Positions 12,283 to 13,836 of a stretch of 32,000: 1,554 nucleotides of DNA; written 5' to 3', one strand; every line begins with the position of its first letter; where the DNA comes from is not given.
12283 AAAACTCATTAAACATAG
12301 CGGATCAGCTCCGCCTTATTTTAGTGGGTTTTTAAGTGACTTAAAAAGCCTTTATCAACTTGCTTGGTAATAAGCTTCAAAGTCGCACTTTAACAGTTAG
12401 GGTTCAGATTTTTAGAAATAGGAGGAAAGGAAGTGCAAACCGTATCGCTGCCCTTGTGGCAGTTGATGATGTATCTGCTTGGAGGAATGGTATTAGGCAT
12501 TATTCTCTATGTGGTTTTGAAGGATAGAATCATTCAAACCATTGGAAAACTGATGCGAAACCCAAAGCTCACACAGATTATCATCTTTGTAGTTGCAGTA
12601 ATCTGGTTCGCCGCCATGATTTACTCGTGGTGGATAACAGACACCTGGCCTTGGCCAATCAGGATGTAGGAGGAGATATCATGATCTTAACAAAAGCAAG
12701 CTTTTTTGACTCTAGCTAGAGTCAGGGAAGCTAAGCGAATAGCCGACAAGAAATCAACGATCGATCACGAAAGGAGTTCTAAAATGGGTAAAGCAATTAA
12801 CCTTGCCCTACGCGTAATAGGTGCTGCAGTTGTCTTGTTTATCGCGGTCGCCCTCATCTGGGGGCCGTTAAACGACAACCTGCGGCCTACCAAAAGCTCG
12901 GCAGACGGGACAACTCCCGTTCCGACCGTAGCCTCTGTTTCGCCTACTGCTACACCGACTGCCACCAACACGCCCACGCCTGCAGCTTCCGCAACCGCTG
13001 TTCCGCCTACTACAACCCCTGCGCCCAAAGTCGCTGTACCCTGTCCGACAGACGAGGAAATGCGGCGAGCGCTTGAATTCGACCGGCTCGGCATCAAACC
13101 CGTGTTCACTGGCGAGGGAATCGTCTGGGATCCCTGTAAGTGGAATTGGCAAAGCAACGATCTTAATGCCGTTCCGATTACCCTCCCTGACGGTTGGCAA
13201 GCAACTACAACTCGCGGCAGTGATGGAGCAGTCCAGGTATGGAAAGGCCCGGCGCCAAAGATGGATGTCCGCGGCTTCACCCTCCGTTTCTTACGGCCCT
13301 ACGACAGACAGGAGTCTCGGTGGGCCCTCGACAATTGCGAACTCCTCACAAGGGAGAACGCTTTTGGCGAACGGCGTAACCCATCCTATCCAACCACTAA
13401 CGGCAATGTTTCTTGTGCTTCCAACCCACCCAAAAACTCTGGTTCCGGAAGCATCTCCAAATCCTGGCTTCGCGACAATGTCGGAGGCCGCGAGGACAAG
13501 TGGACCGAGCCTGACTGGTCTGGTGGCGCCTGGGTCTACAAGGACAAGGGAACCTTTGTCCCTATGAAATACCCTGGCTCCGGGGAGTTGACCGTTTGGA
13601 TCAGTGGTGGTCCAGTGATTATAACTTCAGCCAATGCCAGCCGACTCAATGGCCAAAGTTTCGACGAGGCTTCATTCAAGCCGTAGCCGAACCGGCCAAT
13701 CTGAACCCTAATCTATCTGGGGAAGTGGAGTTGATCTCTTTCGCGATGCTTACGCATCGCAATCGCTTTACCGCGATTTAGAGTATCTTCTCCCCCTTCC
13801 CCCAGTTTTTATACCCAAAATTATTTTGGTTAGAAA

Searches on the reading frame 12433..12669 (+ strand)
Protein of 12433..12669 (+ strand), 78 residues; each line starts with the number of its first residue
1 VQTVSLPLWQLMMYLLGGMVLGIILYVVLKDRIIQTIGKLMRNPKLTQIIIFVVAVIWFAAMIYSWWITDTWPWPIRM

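Call 11: search_protein_families(library=phrogs, proteins=[window:12433-12669:+], max_evalue=0.1)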
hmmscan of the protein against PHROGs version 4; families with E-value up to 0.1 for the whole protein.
window:12433-12669:+ (78 aa): 1 family
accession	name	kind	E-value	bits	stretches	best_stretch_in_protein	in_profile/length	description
phrog_198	-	lysis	0.062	14.2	1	3-58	45-97/125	holin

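Call 24: search_protein_families(library=pfam, proteins=[window:12433-12669:+], max_evalue=0.001)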
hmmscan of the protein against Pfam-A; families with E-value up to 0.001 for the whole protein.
window:12433-12669:+ (78 aa): 0 families

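Call 86: search_protein_families(library=padloc, proteins=[window:12433-12669:+], max_evalue=0.1)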
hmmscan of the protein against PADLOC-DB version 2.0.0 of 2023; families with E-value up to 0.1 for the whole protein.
window:12433-12669:+ (78 aa): 0 families

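Call 87: search_protein_families(library=ncbifam, proteins=[window:12433-12669:+], max_evalue=0.01)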
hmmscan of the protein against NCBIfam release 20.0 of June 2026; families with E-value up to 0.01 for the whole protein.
window:12433-12669:+ (78 aa): 0 families

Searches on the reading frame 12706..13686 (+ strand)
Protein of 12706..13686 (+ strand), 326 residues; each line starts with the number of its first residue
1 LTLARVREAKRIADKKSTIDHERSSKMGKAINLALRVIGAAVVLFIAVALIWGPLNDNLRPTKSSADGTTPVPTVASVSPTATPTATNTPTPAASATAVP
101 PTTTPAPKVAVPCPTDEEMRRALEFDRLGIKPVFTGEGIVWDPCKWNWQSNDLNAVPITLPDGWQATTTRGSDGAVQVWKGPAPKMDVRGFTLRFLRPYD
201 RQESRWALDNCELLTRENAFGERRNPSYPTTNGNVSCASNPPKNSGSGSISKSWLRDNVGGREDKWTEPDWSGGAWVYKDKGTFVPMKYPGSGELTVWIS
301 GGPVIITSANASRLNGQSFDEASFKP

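Call 10: search_protein_families(library=pfam, proteins=[window:12706-13686:+], max_evalue=0.01)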
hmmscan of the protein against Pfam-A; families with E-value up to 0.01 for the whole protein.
window:12706-13686:+ (326 aa): 0 families

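Call 11: search_protein_families(library=phrogs, proteins=[window:12706-13686:+], max_evalue=0.1)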
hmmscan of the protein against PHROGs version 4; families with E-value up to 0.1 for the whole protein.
window:12706-13686:+ (326 aa): 0 families

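Call 86: search_protein_families(library=padloc, proteins=[window:12706-13686:+], max_evalue=0.1)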
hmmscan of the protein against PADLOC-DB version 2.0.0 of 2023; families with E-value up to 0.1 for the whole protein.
window:12706-13686:+ (326 aa): 0 families

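Call 87: search_protein_families(library=ncbifam, proteins=[window:12706-13686:+], max_evalue=0.01)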
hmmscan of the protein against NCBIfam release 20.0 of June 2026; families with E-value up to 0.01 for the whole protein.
window:12706-13686:+ (326 aa): 1 family
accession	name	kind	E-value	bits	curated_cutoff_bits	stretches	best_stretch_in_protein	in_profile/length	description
TIGR03931.1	T7SS_Rv3446c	hypoth_equivalog_domain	0.0011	19.3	47.6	1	37-187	3-97/194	type VII secretion-associated protein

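Call 112: search_dna_similar(query=window:12784-13683:+, collection=plasmids, mode=protein, max_evalue=0.01, max_rows=8)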
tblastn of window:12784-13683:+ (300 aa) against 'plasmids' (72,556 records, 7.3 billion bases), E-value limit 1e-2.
No match.
